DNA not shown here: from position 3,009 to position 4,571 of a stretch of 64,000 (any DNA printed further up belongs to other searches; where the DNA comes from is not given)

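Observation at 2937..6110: One ORF fusing an MFS membrane domain to two ABC ATPase domains (order MFS-LivF-LivG)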

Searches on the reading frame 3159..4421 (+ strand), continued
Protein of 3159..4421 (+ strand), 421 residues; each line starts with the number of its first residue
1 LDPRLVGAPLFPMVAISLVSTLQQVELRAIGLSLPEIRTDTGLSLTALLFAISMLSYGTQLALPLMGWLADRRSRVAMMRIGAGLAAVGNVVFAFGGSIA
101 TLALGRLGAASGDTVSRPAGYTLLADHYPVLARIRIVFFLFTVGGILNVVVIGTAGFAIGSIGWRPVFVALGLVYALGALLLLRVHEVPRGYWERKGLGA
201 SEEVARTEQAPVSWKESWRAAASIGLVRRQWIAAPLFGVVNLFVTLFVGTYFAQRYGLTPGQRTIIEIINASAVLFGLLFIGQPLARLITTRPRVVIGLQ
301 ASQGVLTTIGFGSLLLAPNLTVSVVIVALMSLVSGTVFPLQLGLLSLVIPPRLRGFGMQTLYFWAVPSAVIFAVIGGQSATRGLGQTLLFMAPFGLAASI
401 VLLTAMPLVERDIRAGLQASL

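Call 56: find_encoding_contigs(protein=P0260, flank=8000, max_places=2)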
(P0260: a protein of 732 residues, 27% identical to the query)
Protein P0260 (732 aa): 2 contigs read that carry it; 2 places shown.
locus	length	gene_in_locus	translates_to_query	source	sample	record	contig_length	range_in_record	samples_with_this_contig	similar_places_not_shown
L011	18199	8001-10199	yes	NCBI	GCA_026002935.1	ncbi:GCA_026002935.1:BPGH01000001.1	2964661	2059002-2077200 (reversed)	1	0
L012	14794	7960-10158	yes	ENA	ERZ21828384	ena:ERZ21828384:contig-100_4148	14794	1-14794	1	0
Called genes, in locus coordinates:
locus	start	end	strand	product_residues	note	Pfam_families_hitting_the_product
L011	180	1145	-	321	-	PF19300:BPD_transp_1_N, PF00528:BPD_transp_1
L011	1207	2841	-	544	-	PF00496:SBP_bac_5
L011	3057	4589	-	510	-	PF22691:Thiolase_C_1 (faint), PF18313:TLP1_add_C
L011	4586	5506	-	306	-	PF00378:ECH_1, PF16113:ECH_2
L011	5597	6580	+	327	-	PF00389:2-Hacid_dh, PF02826:2-Hacid_dh_C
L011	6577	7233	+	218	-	PF00596:Aldolase_II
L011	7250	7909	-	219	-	PF01596:Methyltransf_3, PF13578:Methyltransf_24, PF13649:Methyltransf_25 (weak)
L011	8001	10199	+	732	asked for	PF07690:MFS_1, PF12832:MFS_1_like (weak), PF00005:ABC_tran, PF13304:AAA_21 (faint)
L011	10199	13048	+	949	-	PF02653:BPD_transp_2, PF00005:ABC_tran, PF13304:AAA_21 (faint), PF12399:BCA_ABC_TP_C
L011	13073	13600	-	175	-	-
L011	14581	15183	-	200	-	PF00578:AhpC-TSA (weak), PF13424:TPR_12 (weak), PF00515:TPR_1 (faint), PF07719:TPR_2 (weak)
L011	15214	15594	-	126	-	-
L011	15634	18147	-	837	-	PF00754:F5_F8_type_C (weak), PF24607:CBM_AftD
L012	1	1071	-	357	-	?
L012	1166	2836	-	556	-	PF00496:SBP_bac_5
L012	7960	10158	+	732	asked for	PF07690:MFS_1, PF12832:MFS_1_like (weak), PF00005:ABC_tran, PF13304:AAA_21 (faint)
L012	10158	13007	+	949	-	PF02653:BPD_transp_2, PF00005:ABC_tran, PF13304:AAA_21 (faint), PF12399:BCA_ABC_TP_C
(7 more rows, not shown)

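Call 57: find_encoding_contigs(protein=P0344, flank=8000, max_places=2)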
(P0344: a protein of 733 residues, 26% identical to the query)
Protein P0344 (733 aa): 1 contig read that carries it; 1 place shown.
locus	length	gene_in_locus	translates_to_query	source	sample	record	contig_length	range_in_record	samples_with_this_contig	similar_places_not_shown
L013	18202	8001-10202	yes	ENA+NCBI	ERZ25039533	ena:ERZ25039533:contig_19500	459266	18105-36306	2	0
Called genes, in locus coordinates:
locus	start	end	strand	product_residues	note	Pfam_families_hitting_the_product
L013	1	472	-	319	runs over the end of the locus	PF19300:BPD_transp_1_N, PF00528:BPD_transp_1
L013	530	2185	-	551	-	PF00496:SBP_bac_5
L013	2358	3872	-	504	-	PF22691:Thiolase_C_1 (faint), PF18313:TLP1_add_C (weak)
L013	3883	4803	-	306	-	PF00378:ECH_1, PF16113:ECH_2, PF00378:ECH_1 (weak)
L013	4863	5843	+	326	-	PF00389:2-Hacid_dh, PF02826:2-Hacid_dh_C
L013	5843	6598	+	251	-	PF00596:Aldolase_II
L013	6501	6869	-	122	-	-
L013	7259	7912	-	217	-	PF01596:Methyltransf_3, PF13578:Methyltransf_24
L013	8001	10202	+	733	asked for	PF07690:MFS_1, PF00005:ABC_tran, PF13304:AAA_21 (faint)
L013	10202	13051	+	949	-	PF02653:BPD_transp_2, PF00005:ABC_tran, PF13304:AAA_21 (faint), PF12399:BCA_ABC_TP_C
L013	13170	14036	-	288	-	PF06342:DUF1057, PF00561:Abhydrolase_1, PF12146:Hydrolase_4 (weak), PF12697:Abhydrolase_6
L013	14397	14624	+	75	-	-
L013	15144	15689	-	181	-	PF02371:Transposase_20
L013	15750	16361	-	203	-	-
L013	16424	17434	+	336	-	PF13474:SnoaL_3, PF00211:Guanylate_cyc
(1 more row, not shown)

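Call 60: search_solved_structures(query=window:3159-4421:+, max_evalue=0.00001, show_alignments=2)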
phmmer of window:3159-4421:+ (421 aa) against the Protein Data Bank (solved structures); distinct sequences matched with E-value up to 0.00001: 0.
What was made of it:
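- Closest known: Spinster. Different: A single-sequence search of the window domain finds no solved structure (call 60), so the relation is at profile level.
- Tried and rejected: The single window MFS sequence also found none (call 60).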

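Call 61: search_solved_structures(query=A2, max_evalue=1e-18, show_alignments=2)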
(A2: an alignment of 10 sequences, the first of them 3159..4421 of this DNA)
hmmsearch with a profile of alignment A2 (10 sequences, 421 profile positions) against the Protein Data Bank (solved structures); distinct sequences matched with E-value up to 1e-18: 4.
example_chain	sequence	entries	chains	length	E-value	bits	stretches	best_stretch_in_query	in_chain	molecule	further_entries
6e8j_A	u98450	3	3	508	1.2e-24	90.2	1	11-381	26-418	Major facilitator family transporter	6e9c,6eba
9boi_A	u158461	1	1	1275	6.2e-21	77.9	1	9-197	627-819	mVenus,Maltose/maltodextrin-binding periplasmic protein,Protein spinster homolog 1,Designe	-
6e9o_B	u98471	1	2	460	4e-20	75.3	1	10-401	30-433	D-galactonate transport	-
6e9n_A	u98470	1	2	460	6.4e-20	74.6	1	10-401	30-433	D-galactonate transport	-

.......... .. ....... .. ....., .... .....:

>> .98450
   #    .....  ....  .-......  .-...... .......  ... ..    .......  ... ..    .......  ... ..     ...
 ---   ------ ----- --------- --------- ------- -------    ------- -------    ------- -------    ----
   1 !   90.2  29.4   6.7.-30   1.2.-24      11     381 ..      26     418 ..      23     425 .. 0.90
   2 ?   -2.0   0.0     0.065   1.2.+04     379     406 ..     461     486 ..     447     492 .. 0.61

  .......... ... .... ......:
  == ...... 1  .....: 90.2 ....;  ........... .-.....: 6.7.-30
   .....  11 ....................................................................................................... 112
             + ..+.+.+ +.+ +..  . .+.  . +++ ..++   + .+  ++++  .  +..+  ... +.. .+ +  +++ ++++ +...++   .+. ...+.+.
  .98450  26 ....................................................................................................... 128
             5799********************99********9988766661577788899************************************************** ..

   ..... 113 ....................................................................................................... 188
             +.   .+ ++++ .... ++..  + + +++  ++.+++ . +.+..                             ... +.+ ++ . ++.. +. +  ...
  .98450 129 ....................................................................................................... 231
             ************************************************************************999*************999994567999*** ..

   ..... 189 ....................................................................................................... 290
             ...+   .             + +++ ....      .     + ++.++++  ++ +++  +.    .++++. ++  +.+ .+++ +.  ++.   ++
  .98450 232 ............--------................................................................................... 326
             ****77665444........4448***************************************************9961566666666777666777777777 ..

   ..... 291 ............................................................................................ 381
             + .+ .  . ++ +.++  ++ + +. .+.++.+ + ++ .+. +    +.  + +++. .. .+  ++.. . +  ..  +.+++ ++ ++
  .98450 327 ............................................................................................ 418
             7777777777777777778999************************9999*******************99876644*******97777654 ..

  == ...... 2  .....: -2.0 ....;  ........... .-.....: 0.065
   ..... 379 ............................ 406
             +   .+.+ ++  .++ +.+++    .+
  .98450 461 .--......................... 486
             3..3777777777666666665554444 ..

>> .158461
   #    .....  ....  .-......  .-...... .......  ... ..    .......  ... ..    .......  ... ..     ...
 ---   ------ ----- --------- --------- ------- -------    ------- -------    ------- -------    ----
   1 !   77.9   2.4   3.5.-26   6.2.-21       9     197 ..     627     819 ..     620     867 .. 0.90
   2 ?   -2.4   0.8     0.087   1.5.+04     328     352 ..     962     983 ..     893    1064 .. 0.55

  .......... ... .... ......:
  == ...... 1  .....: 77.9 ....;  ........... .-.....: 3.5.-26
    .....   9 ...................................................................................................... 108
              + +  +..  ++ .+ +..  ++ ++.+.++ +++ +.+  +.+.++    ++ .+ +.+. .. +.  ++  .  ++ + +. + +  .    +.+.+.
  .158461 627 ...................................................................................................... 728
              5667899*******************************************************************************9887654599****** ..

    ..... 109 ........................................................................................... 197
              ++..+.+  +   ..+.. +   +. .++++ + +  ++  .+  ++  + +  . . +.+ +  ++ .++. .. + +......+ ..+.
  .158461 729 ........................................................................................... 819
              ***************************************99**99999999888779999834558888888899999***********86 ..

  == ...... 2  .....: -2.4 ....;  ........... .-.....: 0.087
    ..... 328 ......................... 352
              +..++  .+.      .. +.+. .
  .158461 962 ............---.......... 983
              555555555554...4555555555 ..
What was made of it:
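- The profile aligns with HnSpns and SPNS1 and shares the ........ signature (call 61).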

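Call 64: find_encoding_contigs(protein=P0205, flank=7000, max_places=2)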
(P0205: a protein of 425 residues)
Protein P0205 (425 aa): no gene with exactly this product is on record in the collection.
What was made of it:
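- Tried and rejected: P0205 was not on record (call 64).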

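Call 65: find_encoding_contigs(protein=P0212, flank=7000, max_places=2)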
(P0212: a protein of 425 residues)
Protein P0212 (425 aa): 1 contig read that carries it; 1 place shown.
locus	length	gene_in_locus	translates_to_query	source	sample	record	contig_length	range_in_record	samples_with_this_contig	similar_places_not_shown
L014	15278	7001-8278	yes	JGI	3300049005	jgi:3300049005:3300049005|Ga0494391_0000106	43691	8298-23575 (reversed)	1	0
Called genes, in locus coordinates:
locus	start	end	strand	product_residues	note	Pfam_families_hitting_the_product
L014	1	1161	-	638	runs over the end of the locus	PF01432:Peptidase_M3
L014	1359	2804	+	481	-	PF00450:Peptidase_S10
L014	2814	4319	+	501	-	PF01523:PmbA_TldD_1st, PF19289:PmbA_TldD_3rd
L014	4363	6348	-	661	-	PF02897:Peptidase_S9_N, PF00326:Peptidase_S9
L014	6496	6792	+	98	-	-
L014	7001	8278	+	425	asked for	PF07690:MFS_1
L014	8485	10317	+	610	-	PF01738:DLH, PF02129:Peptidase_S15, PF20434:BD-FAE, PF00326:Peptidase_S9, PF00561:Abhydrolase_1 (weak), PF12146:Hydrolase_4 (faint), PF12697:Abhydrolase_6 (weak), PF00756:Esterase (weak)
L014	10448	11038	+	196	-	PF00440:TetR_N, PF02909:TetR_C_1 (weak)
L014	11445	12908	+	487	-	PF22039:HUTI_composite_bact (faint), PF01979:Amidohydro_1, PF07969:Amidohydro_3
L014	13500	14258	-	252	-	PF08348:PAS_6, PF13309:HTH_22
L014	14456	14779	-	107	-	PF01042:Ribonuc_L-PSP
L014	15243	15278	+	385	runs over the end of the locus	PF00266:Aminotran_5, PF01041:DegT_DnrJ_EryC1 (weak), PF01053:Cys_Met_Meta_PP (weak)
